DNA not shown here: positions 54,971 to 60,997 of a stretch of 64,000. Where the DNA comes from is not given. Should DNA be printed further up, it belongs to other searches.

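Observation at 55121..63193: Giant Lhr helicase with duplicated AlkZ/YcaQ-like winged-helix modules, plus an abutting 781-aa paralog built only of those modules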

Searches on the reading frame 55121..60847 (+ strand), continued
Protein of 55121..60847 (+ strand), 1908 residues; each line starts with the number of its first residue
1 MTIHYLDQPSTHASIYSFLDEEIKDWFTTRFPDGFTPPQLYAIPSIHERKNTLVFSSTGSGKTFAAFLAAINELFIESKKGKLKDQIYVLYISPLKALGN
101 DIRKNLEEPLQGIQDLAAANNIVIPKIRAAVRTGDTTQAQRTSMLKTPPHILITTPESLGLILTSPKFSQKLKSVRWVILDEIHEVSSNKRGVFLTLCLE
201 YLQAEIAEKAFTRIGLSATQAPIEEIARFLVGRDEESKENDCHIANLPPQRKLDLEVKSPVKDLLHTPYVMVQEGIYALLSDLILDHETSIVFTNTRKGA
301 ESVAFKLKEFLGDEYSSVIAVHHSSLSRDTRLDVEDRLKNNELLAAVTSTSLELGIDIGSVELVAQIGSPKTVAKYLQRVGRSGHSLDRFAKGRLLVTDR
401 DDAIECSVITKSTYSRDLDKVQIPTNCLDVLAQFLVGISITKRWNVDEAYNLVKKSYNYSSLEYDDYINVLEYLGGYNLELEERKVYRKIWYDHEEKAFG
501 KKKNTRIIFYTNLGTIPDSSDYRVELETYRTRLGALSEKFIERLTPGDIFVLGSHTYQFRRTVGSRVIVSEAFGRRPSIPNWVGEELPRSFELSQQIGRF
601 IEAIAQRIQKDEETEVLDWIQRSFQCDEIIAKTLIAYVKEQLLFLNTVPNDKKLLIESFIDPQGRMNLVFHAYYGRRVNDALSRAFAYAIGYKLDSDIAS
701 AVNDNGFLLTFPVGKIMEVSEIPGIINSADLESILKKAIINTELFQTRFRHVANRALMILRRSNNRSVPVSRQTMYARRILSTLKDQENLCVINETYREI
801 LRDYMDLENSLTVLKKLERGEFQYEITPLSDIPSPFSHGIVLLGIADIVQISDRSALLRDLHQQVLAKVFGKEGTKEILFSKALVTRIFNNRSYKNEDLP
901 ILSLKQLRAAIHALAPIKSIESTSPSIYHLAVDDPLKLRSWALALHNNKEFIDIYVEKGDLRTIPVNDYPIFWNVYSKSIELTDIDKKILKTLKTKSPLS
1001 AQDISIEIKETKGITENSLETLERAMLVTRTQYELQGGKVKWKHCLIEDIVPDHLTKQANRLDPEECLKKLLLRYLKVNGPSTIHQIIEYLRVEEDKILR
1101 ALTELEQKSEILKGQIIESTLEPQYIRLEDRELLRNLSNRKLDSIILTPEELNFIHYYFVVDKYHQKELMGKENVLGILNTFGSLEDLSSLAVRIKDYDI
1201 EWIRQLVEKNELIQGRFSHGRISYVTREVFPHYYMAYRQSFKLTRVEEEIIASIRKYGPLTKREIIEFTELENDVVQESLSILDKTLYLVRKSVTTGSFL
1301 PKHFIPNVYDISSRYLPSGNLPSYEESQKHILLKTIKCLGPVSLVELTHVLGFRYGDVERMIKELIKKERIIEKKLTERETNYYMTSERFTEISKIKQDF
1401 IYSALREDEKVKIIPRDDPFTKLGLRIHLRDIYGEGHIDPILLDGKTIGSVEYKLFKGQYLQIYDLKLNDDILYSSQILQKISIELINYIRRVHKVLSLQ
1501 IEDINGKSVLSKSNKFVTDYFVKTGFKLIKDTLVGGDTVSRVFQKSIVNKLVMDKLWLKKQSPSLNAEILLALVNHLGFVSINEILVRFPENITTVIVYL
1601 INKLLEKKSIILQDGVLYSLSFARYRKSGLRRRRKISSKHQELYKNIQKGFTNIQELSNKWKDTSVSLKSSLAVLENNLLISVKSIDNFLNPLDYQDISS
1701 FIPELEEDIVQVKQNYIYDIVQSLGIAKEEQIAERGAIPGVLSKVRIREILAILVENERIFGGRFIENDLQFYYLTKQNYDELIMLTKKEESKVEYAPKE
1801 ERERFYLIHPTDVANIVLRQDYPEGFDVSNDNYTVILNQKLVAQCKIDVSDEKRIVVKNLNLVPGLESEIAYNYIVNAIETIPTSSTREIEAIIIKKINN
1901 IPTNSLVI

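Call 15: find_homologous_proteins(query=window:55121-60847:+, max_evalue=1e-100)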
Query window:55121-60847:+ (1908 aa): 7923 proteins with E <= 1e-100 among 8000 candidates; the best 120 are listed.
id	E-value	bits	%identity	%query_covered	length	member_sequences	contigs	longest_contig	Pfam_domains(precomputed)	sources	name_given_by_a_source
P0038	0.0e+0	3913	91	100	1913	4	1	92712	PF24741.2,PF00270.36,PF06224.19,PF00271.38,PF19306.6,PF08494.17,PF04851.22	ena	-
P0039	0.0e+0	3250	74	100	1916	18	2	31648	PF24741.2,PF00270.36,PF06224.19,PF00271.38,PF19306.6,PF08494.17,PF04851.22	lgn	-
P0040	0.0e+0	3131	71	100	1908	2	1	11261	PF00270.36,PF23236.2,PF06224.19,PF00271.38,PF19306.6,PF08494.17,PF04851.22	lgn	-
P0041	0.0e+0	3129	71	100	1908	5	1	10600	PF24741.2,PF00270.36,PF23236.2,PF06224.19,PF00271.38,PF19306.6,PF08494.17,PF04851.22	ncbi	ncbi:MAG: ATP-dependent helicase [Candidatus Heimdallarchaeota archaeon]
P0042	0.0e+0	3082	70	100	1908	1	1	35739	PF24741.2,PF00270.36,PF23236.2,PF06224.19,PF00271.38,PF19306.6,PF08494.17,PF04851.22,PF08221.18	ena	-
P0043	0.0e+0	3079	70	100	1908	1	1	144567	PF24741.2,PF00270.36,PF23236.2,PF06224.19,PF00271.38,PF19306.6,PF08494.17,PF04851.22,PF08221.18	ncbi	-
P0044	0.0e+0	3056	69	100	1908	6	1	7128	PF24741.2,PF25212.3,PF00270.36,PF01978.26,PF23236.2,PF06224.19,PF00271.38,PF19306.6,PF08494.17,PF04851.22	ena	-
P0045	0.0e+0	3049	69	100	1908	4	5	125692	PF12840.14,PF24741.2,PF13412.13,PF00270.36,PF23236.2,PF06224.19,PF00271.38,PF19306.6,PF08494.17,PF04851.22,PF08221.18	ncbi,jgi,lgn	-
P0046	0.0e+0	3046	69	100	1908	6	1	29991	PF24741.2,PF13412.13,PF00270.36,PF23236.2,PF06224.19,PF00271.38,PF19306.6,PF08494.17,PF04851.22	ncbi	-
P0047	0.0e+0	3044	69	100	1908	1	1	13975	PF12840.14,PF24741.2,PF00270.36,PF01978.26,PF23236.2,PF06224.19,PF00271.38,PF19306.6,PF08494.17,PF04851.22,PF08221.18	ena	-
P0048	0.0e+0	3031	69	100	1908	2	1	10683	PF24741.2,PF13412.13,PF00270.36,PF06224.19,PF00271.38,PF19306.6,PF08494.17,PF04851.22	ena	-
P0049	0.0e+0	3027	68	100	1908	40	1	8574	PF24741.2,PF00270.36,PF23236.2,PF06224.19,PF00271.38,PF19306.6,PF08494.17,PF04851.22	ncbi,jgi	ncbi:MAG: ATP-dependent helicase [Candidatus Heimdallarchaeaceae archaeon]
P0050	0.0e+0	2999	68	100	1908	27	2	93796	PF24741.2,PF00270.36,PF00271.38,PF19306.6,PF08494.17,PF04851.22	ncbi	ncbi:MAG: ATP-dependent helicase [Candidatus Heimdallarchaeaceae archaeon]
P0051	0.0e+0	2990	68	100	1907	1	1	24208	PF00270.36,PF06224.19,PF12802.14,PF00271.38,PF19306.6,PF08494.17,PF04851.22,PF08221.18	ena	-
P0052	0.0e+0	2860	65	100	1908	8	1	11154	PF00270.36,PF06224.19,PF00271.38,PF19306.6,PF08494.17,PF04851.22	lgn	-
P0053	0.0e+0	2630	61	100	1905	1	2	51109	PF24741.2,PF00270.36,PF06224.19,PF00271.38,PF19306.6,PF08494.17,PF04851.22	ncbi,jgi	ncbi:MAG: ATP-dependent helicase [Candidatus Heimdallarchaeaceae archaeon]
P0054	0.0e+0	2482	58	100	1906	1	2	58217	PF24741.2,PF00270.36,PF06224.19,PF00271.38,PF19306.6,PF08494.17,PF04851.22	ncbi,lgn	-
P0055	0.0e+0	2411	57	100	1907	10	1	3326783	PF01047.29,PF00270.36,PF06224.19,PF00271.38,PF19306.6,PF08494.17,PF04851.22,PF08221.18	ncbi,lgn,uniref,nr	ncbi:MAG: ATP-dependent helicase [Candidatus Heimdallarchaeum endolithica]|uniref:ATP-dependent heli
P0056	0.0e+0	2404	56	100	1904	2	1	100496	PF24741.2,PF00270.36,PF01978.26,PF23236.2,PF06224.19,PF00271.38,PF19306.6,PF08494.17,PF04851.22,PF08221.18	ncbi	ncbi:MAG: ATP-dependent helicase [Candidatus Heimdallarchaeaceae archaeon]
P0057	0.0e+0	2349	55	100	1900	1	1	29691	PF24741.2,PF00270.36,PF01978.26,PF23236.2,PF01022.27,PF06224.19,PF00271.38,PF19306.6,PF08494.17,PF04851.22,PF08221.18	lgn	-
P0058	0.0e+0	2336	55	100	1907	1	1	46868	PF00270.36,PF23236.2,PF06224.19,PF00271.38,PF19306.6,PF08494.17,PF04851.22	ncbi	-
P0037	0.0e+0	2088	71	68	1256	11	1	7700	PF24741.2,PF00270.36,PF00271.38,PF19306.6,PF08494.17,PF04851.22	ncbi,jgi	ncbi:MAG: ATP-dependent helicase [Candidatus Heimdallarchaeaceae archaeon]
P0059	0.0e+0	1363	39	93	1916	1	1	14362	PF01047.29,PF00270.36,PF06224.19,PF00271.38,PF19306.6,PF08494.17,PF04851.22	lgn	-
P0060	0.0e+0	1341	39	83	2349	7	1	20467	PF00270.36,PF17782.8,PF01978.26,PF06224.19,PF12802.14,PF00271.38,PF19306.6,PF25213.2,PF04851.22,PF01047.29,PF12840.14,PF24741.2,PF23236.2,PF23234.2,PF08494.17,PF08221.18,PF23235.2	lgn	-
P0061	0.0e+0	1327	36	100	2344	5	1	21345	PF24741.2,PF00270.36,PF17782.8,PF23236.2,PF23234.2,PF06224.19,PF00271.38,PF19306.6,PF08494.17,PF04851.22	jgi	jgi:ATP-dependent Lhr-like helicase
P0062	0.0e+0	1321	39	83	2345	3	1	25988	PF00270.36,PF17782.8,PF01978.26,PF01022.27,PF06224.19,PF12802.14,PF00271.38,PF19306.6,PF04851.22,PF24741.2,PF23236.2,PF23234.2,PF08494.17,PF23235.2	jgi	jgi:ATP-dependent Lhr-like helicase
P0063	0.0e+0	1318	36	100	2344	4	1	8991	PF00270.36,PF17782.8,PF01978.26,PF01022.27,PF06224.19,PF00271.38,PF19306.6,PF04851.22,PF01047.29,PF24741.2,PF23236.2,PF23234.2,PF02002.24,PF08494.17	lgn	-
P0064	0.0e+0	1290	36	100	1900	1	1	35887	PF01047.29,PF24741.2,PF13412.13,PF00270.36,PF23236.2,PF06224.19,PF12802.14,PF00271.38,PF19306.6,PF08494.17,PF04851.22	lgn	-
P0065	0.0e+0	1245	34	82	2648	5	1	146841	PF00270.36,PF01978.26,PF06224.19,PF12802.14,PF00271.38,PF19306.6,PF04851.22,PF14890.12,PF01047.29,PF24741.2,PF13412.13,PF23236.2,PF02002.24,PF14528.12,PF08494.17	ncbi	ncbi:MAG: DNA glycosylase AlkZ-like family protein [Candidatus Asgardarchaeia archaeon]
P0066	0.0e+0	1238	38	94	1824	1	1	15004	PF00270.36,PF01022.27,PF06224.19,PF00271.38,PF19306.6,PF25213.2,PF04851.22,PF01047.29,PF24741.2,PF13412.13,PF23236.2,PF23234.2,PF08494.17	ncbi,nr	ncbi:MAG: ATP-dependent helicase, partial [Candidatus Odinarchaeota archaeon]|nr:ATP-dependent helic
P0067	0.0e+0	1221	38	94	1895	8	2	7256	PF13412.13,PF00270.36,PF23236.2,PF06224.19,PF00271.38,PF19306.6,PF08494.17,PF04851.22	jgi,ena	-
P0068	0.0e+0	1198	37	94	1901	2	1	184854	PF13412.13,PF00270.36,PF23236.2,PF06224.19,PF00271.38,PF13545.13,PF19306.6,PF08494.17,PF04851.22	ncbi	ncbi:MAG: ATP-dependent helicase [Candidatus Asgardarchaeia archaeon]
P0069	0.0e+0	1193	41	72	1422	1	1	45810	PF25212.3,PF00270.36,PF01978.26,PF13404.13,PF06224.19,PF12802.14,PF00271.38,PF19306.6,PF04851.22,PF01047.29,PF24741.2,PF13412.13,PF13463.13,PF23236.2,PF04703.19,PF02002.24,PF13545.13,PF08494.17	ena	-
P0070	0.0e+0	1174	35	95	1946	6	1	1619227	PF01047.29,PF00270.36,PF13601.13,PF06224.19,PF00271.38,PF19306.6,PF08494.17,PF04851.22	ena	-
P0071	0.0e+0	1167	41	72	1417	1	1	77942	PF25212.3,PF00270.36,PF01978.26,PF06224.19,PF12802.14,PF00271.38,PF22979.3,PF19306.6,PF04851.22,PF01047.29,PF24741.2,PF13412.13,PF04703.19,PF02002.24,PF13545.13,PF08494.17,PF08221.18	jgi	-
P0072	0.0e+0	1160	41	69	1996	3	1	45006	PF00270.36,PF01978.26,PF13404.13,PF06224.19,PF12802.14,PF00271.38,PF19306.6,PF14890.12,PF01047.29,PF24741.2,PF13412.13,PF04703.19,PF02002.24,PF14528.12,PF08494.17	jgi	-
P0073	0.0e+0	1148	36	55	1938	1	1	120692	PF00270.36,PF01978.26,PF01022.27,PF13404.13,PF06224.19,PF12802.14,PF00271.38,PF14394.13,PF19306.6,PF04851.22,PF14890.12,PF01047.29,PF24741.2,PF13412.13,PF23236.2,PF23234.2,PF04703.19,PF02002.24,PF14528.12,PF13545.13,PF08494.17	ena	-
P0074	0.0e+0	1141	39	77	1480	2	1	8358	PF24741.2,PF13412.13,PF00270.36,PF04157.23,PF02002.24,PF06224.19,PF00271.38,PF19306.6,PF08494.17,PF04851.22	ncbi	-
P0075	0.0e+0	1136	37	54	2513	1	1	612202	PF00270.36,PF01978.26,PF13404.13,PF06224.19,PF12802.14,PF00271.38,PF14394.13,PF19306.6,PF14890.12,PF01047.29,PF12840.14,PF24741.2,PF13412.13,PF04703.19,PF02002.24,PF14528.12,PF08494.17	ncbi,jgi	-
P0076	0.0e+0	1135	40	76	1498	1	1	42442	PF13412.13,PF00270.36,PF23236.2,PF06224.19,PF00271.38,PF19306.6,PF08494.17,PF04851.22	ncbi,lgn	ncbi:MAG: ATP-dependent helicase [Candidatus Njordarchaeia archaeon]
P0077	0.0e+0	1105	41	72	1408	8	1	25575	PF25212.3,PF00270.36,PF17782.8,PF13730.13,PF01978.26,PF06224.19,PF00271.38,PF19306.6,PF04851.22,PF01047.29,PF24741.2,PF23236.2,PF23234.2,PF02002.24,PF08494.17,PF08221.18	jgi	-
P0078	0.0e+0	1105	39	74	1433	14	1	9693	PF00270.36,PF01978.26,PF00271.38,PF19306.6,PF08494.17,PF04851.22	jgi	-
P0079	0.0e+0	1078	45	60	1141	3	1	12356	PF00270.36,PF23236.2,PF06224.19,PF00271.38,PF19306.6,PF08494.17,PF04851.22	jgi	-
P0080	0.0e+0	1064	45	57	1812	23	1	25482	PF00270.36,PF01978.26,PF06224.19,PF12802.14,PF00271.38,PF19306.6,PF14890.12,PF13412.13,PF13463.13,PF02002.24,PF14528.12,PF13545.13,PF08494.17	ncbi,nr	ncbi:MAG: ATP-dependent helicase [Candidatus Odinarchaeota archaeon]|nr:ATP-dependent helicase [Cand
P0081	0.0e+0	1051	35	95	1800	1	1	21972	PF00270.36,PF23234.2,PF06224.19,PF00271.38,PF19306.6,PF08494.17,PF04851.22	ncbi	-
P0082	0.0e+0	1046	35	95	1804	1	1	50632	PF00270.36,PF06224.19,PF00271.38,PF19306.6,PF08494.17,PF04851.22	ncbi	-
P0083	0.0e+0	1043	35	95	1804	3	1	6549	PF00270.36,PF23234.2,PF06224.19,PF00271.38,PF19306.6,PF08494.17,PF04851.22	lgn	-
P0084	0.0e+0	1037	39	81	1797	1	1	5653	PF00270.36,PF06224.19,PF00271.38,PF19306.6,PF08494.17,PF04851.22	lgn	-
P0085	0.0e+0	1031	38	80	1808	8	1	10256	PF01399.34,PF24741.2,PF00270.36,PF06224.19,PF00271.38,PF19306.6,PF08494.17,PF04851.22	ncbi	ncbi:MAG: ATP-dependent helicase [Thermoplasmata archaeon]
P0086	0.0e+0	1028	36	92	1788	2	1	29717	PF00270.36,PF06224.19,PF12802.14,PF00271.38,PF13545.13,PF19306.6,PF08494.17,PF04851.22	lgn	-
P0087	0.0e+0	1026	35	96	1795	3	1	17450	PF00270.36,PF06224.19,PF00271.38,PF19306.6,PF08494.17,PF04851.22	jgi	-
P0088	0.0e+0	1023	38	80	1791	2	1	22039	PF00270.36,PF01978.26,PF06224.19,PF00271.38,PF19306.6,PF08494.17,PF04851.22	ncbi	-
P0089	0.0e+0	1022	34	93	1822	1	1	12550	PF00270.36,PF23234.2,PF06224.19,PF00271.38,PF19306.6,PF08494.17,PF04851.22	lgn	-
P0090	0.0e+0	1020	38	82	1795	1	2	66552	PF24741.2,PF00270.36,PF06224.19,PF00271.38,PF19306.6,PF08494.17,PF04851.22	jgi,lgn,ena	-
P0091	0.0e+0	1020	39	75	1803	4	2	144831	PF00270.36,PF23234.2,PF06224.19,PF00271.38,PF19306.6,PF08494.17,PF04851.22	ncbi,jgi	-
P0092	0.0e+0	1019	38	80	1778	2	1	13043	PF00270.36,PF06224.19,PF00271.38,PF19306.6,PF08494.17,PF04851.22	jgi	-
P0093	0.0e+0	1019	38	80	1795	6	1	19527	PF24270.2,PF00270.36,PF06224.19,PF00271.38,PF19306.6,PF08494.17,PF04851.22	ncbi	ncbi:MAG: ATP-dependent helicase [Candidatus Saliniplasma sp.]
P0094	0.0e+0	1017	37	80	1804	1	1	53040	PF00270.36,PF06224.19,PF00271.38,PF19306.6,PF08494.17,PF04851.22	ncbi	-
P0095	0.0e+0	1016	34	95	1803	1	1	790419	PF00270.36,PF23234.2,PF06224.19,PF00271.38,PF19306.6,PF08494.17,PF04851.22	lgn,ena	-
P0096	0.0e+0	1016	34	95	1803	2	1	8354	PF00270.36,PF06224.19,PF00271.38,PF19306.6,PF08494.17,PF04851.22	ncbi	ncbi:MAG: ATP-dependent helicase [Thermoplasmata archaeon]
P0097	0.0e+0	1013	37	82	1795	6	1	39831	PF00270.36,PF06224.19,PF00271.38,PF19306.6,PF08494.17,PF04851.22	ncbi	-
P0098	0.0e+0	1013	35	96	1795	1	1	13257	PF00270.36,PF06224.19,PF00271.38,PF19306.6,PF08494.17,PF04851.22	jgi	-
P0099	2.2e-298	1012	36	83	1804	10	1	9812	PF00270.36,PF06224.19,PF00271.38,PF19306.6,PF08494.17,PF04851.22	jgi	jgi:ATP-dependent Lhr-like helicase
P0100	2.6e-298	1011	37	80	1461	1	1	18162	PF00270.36,PF06224.19,PF12802.14,PF00271.38,PF19306.6,PF08494.17,PF04851.22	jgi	jgi:ATP-dependent Lhr-like helicase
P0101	3.8e-298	1011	35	93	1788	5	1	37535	PF01047.29,PF13412.13,PF00270.36,PF01978.26,PF06224.19,PF12802.14,PF00271.38,PF13545.13,PF19306.6,PF08494.17,PF04851.22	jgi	-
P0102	7.0e-298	1010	35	96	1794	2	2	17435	PF00270.36,PF01978.26,PF06224.19,PF00271.38,PF19306.6,PF08494.17,PF04851.22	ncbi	ncbi:MAG: ATP-dependent helicase [Thermoplasmata archaeon]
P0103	3.6e-297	1007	35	93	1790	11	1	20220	PF00270.36,PF01978.26,PF06224.19,PF00271.38,PF13545.13,PF19306.6,PF08494.17,PF04851.22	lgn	-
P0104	6.7e-297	1007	38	80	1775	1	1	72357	PF00270.36,PF23236.2,PF06224.19,PF00271.38,PF19306.6,PF08494.17,PF04851.22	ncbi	-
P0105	2.2e-296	1005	34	95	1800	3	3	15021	PF00270.36,PF06224.19,PF00271.38,PF19306.6,PF08494.17,PF04851.22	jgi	-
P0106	2.4e-296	1005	38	82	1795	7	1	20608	PF00270.36,PF06224.19,PF00271.38,PF19306.6,PF08494.17,PF04851.22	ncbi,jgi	-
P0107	2.9e-296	1004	34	95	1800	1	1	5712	PF00270.36,PF06224.19,PF00271.38,PF19306.6,PF08494.17,PF04851.22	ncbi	ncbi:MAG: ATP-dependent helicase [Candidatus Thermoplasmatota archaeon]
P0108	3.3e-296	1004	37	82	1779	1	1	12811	PF00270.36,PF06224.19,PF12802.14,PF00271.38,PF19306.6,PF08494.17,PF04851.22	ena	-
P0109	4.9e-296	1004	37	80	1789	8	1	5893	PF00270.36,PF01978.26,PF06224.19,PF00271.38,PF19306.6,PF08494.17,PF04851.22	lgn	-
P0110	1.1e-295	1003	37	83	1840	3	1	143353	PF00270.36,PF06224.19,PF00271.38,PF19306.6,PF08494.17,PF04851.22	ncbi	-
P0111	1.1e-295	1003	37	80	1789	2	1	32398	PF00270.36,PF06224.19,PF12802.14,PF00271.38,PF19306.6,PF08494.17,PF04851.22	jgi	jgi:ATP-dependent Lhr-like helicase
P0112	1.3e-295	1002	37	80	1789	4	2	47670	PF00270.36,PF06224.19,PF12802.14,PF00271.38,PF19306.6,PF08494.17,PF04851.22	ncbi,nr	ncbi:MAG: ATP-dependent helicase [Methanomassiliicoccales archaeon]|nr:ATP-dependent helicase [Metha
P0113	1.9e-295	1002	37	80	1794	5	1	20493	PF00270.36,PF06224.19,PF00271.38,PF19306.6,PF08494.17,PF04851.22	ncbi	-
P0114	2.6e-295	1001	34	92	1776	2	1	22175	PF00270.36,PF06224.19,PF00271.38,PF19306.6,PF08494.17,PF04851.22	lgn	-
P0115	3.3e-295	1001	36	81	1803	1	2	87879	PF00270.36,PF01978.26,PF06224.19,PF00271.38,PF19306.6,PF08494.17,PF04851.22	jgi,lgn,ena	-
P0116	3.4e-295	1001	38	80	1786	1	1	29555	PF12840.14,PF25212.3,PF00270.36,PF01978.26,PF23236.2,PF06224.19,PF00271.38,PF19306.6,PF08494.17,PF04851.22,PF08221.18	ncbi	ncbi:MAG: ATP-dependent helicase [Methanomassiliicoccales archaeon]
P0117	4.2e-295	1001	35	93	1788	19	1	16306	PF00270.36,PF01978.26,PF06224.19,PF00271.38,PF19306.6,PF08494.17,PF04851.22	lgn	-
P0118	4.7e-295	1000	36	83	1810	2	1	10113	PF00270.36,PF01978.26,PF06224.19,PF00271.38,PF19306.6,PF08494.17,PF04851.22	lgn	-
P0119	9.1e-295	1000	35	93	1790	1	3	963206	PF00270.36,PF02002.24,PF06224.19,PF00271.38,PF13545.13,PF19306.6,PF08494.17,PF04851.22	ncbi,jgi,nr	ncbi:MAG: ATP-dependent helicase [Methanomassiliicoccales archaeon]|jgi:ATP-dependent Lhr-like helic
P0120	2.9e-294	998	37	81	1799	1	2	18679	PF21476.5,PF25212.3,PF00270.36,PF01022.27,PF06224.19,PF00271.38,PF19306.6,PF04851.22,PF12840.14,PF13412.13,PF23234.2,PF08494.17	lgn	-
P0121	3.4e-294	998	37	80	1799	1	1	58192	PF00270.36,PF06224.19,PF00271.38,PF19306.6,PF08494.17,PF04851.22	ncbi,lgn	-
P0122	5.3e-294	997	37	81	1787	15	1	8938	PF25212.3,PF00270.36,PF23236.2,PF06224.19,PF00271.38,PF19306.6,PF08494.17,PF04851.22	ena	-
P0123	7.9e-294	996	36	81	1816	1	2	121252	PF00270.36,PF23234.2,PF06224.19,PF12802.14,PF00271.38,PF19306.6,PF08494.17,PF04851.22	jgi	jgi:ATP-dependent Lhr-like helicase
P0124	1.6e-293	995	38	81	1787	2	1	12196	PF00270.36,PF06224.19,PF00271.38,PF19306.6,PF08494.17,PF04851.22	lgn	-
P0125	2.0e-293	995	44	52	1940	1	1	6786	PF00270.36,PF00271.38,PF19306.6,PF08494.17,PF04851.22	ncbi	ncbi:MAG: ATP-dependent helicase [Thermoplasmata archaeon]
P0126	3.1e-293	994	34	93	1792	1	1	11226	PF00270.36,PF06224.19,PF00271.38,PF19306.6,PF08494.17,PF04851.22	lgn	-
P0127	4.1e-293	994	37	81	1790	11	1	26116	PF00270.36,PF01978.26,PF06224.19,PF00271.38,PF19306.6,PF08494.17,PF04851.22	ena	-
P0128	4.5e-293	994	37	81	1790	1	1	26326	PF00270.36,PF06224.19,PF00271.38,PF19306.6,PF08494.17,PF04851.22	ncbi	-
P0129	4.6e-293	994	37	80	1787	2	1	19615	PF00270.36,PF23236.2,PF06224.19,PF00271.38,PF19306.6,PF08494.17,PF04851.22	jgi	-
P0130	8.3e-293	993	37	81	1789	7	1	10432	PF00270.36,PF01978.26,PF06224.19,PF12802.14,PF00271.38,PF19306.6,PF08494.17,PF04851.22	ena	-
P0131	1.2e-292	993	35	93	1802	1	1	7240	PF01047.29,PF24270.2,PF00270.36,PF01978.26,PF06224.19,PF12802.14,PF00271.38,PF19306.6,PF08494.17,PF04851.22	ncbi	-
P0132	1.7e-292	992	37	80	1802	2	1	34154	PF00270.36,PF01978.26,PF23234.2,PF06224.19,PF12802.14,PF00271.38,PF19306.6,PF08494.17,PF04851.22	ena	-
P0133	2.2e-292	992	34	94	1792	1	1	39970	PF00270.36,PF06224.19,PF00271.38,PF19306.6,PF08494.17,PF04851.22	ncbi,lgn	-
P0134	2.5e-292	991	37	81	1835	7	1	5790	PF00270.36,PF23234.2,PF06224.19,PF00271.38,PF19306.6,PF08494.17,PF04851.22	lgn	-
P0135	3.4e-292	991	36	86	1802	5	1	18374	PF13412.13,PF00270.36,PF01978.26,PF23234.2,PF06224.19,PF00271.38,PF19306.6,PF08494.17,PF04851.22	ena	-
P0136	3.8e-292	991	35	92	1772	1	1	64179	PF00270.36,PF01978.26,PF06224.19,PF00271.38,PF19306.6,PF08494.17,PF04851.22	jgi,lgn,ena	-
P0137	4.4e-292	991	36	81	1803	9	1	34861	PF00270.36,PF01978.26,PF23234.2,PF06224.19,PF00271.38,PF19306.6,PF08494.17,PF04851.22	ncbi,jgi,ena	-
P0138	5.5e-292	990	37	80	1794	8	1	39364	PF12840.14,PF13412.13,PF00270.36,PF01978.26,PF01022.27,PF06224.19,PF12802.14,PF00271.38,PF19306.6,PF08494.17,PF04851.22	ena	-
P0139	5.6e-292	990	35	93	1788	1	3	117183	PF00270.36,PF06224.19,PF00271.38,PF19306.6,PF08494.17,PF04851.22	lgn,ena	-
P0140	7.4e-292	990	37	81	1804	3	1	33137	PF00270.36,PF06224.19,PF00271.38,PF19306.6,PF08494.17,PF04851.22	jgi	-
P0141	9.0e-292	990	34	95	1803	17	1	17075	PF00270.36,PF06224.19,PF00271.38,PF19306.6,PF08494.17,PF04851.22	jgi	jgi:ATP-dependent Lhr-like helicase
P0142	2.5e-291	988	41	67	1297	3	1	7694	PF00270.36,PF23236.2,PF06224.19,PF00271.38,PF19306.6,PF08494.17,PF04851.22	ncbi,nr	ncbi:MAG TPA: ATP-dependent helicase, partial [Methanomassiliicoccales archaeon]|nr:ATP-dependent he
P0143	3.0e-291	988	37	82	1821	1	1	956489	PF00270.36,PF06224.19,PF00271.38,PF19306.6,PF08494.17,PF04851.22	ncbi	-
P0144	3.7e-291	988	37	81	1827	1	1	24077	PF00270.36,PF06224.19,PF00271.38,PF19306.6,PF08494.17,PF04851.22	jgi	jgi:ATP-dependent Lhr-like helicase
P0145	3.7e-291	988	38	77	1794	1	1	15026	PF00270.36,PF01978.26,PF23234.2,PF06224.19,PF12802.14,PF00271.38,PF19306.6,PF08494.17,PF04851.22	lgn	-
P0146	4.2e-291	987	37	81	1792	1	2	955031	PF00270.36,PF01978.26,PF09339.17,PF06224.19,PF12802.14,PF00271.38,PF19306.6,PF08494.17,PF04851.22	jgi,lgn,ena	-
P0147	4.6e-291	987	38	78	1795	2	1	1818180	PF00270.36,PF01978.26,PF06224.19,PF00271.38,PF19306.6,PF08494.17,PF04851.22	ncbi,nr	ncbi:MAG: ATP-dependent helicase [Methanomassiliicoccales archaeon]|nr:MAG: ATP-dependent helicase [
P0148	1.1e-290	986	36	80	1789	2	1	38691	PF00270.36,PF06224.19,PF00271.38,PF19306.6,PF08494.17,PF04851.22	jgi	jgi:ATP-dependent helicase Lhr and Lhr-like helicase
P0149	1.2e-290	986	37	80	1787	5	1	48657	PF00270.36,PF06224.19,PF00271.38,PF19306.6,PF08494.17,PF04851.22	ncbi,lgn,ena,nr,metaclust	ncbi:MAG: ATP-dependent helicase [Candidatus Methanoplasma sp.]|nr:ATP-dependent helicase [Candidatu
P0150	2.0e-290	985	37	81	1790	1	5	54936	PF00270.36,PF06224.19,PF12802.14,PF00271.38,PF19306.6,PF08494.17,PF04851.22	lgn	-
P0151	2.1e-290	985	38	76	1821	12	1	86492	PF00270.36,PF06224.19,PF00271.38,PF19306.6,PF08494.17,PF04851.22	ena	-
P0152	3.0e-290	985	46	51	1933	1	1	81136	PF00270.36,PF13730.13,PF06224.19,PF00271.38,PF19306.6,PF08494.17,PF04851.22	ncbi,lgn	-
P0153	5.0e-290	984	34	95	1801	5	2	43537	PF00270.36,PF06224.19,PF00271.38,PF19306.6,PF08494.17,PF04851.22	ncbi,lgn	-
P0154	7.7e-290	983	37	83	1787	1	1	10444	PF00270.36,PF01978.26,PF06224.19,PF00271.38,PF19306.6,PF08494.17,PF04851.22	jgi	-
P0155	9.7e-290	983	45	50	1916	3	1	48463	PF00270.36,PF06224.19,PF00271.38,PF19306.6,PF08494.17,PF04851.22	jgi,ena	-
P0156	1.0e-289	983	34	96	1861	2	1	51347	PF00270.36,PF06224.19,PF00271.38,PF19306.6,PF08494.17,PF04851.22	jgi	jgi:ATP-dependent Lhr-like helicase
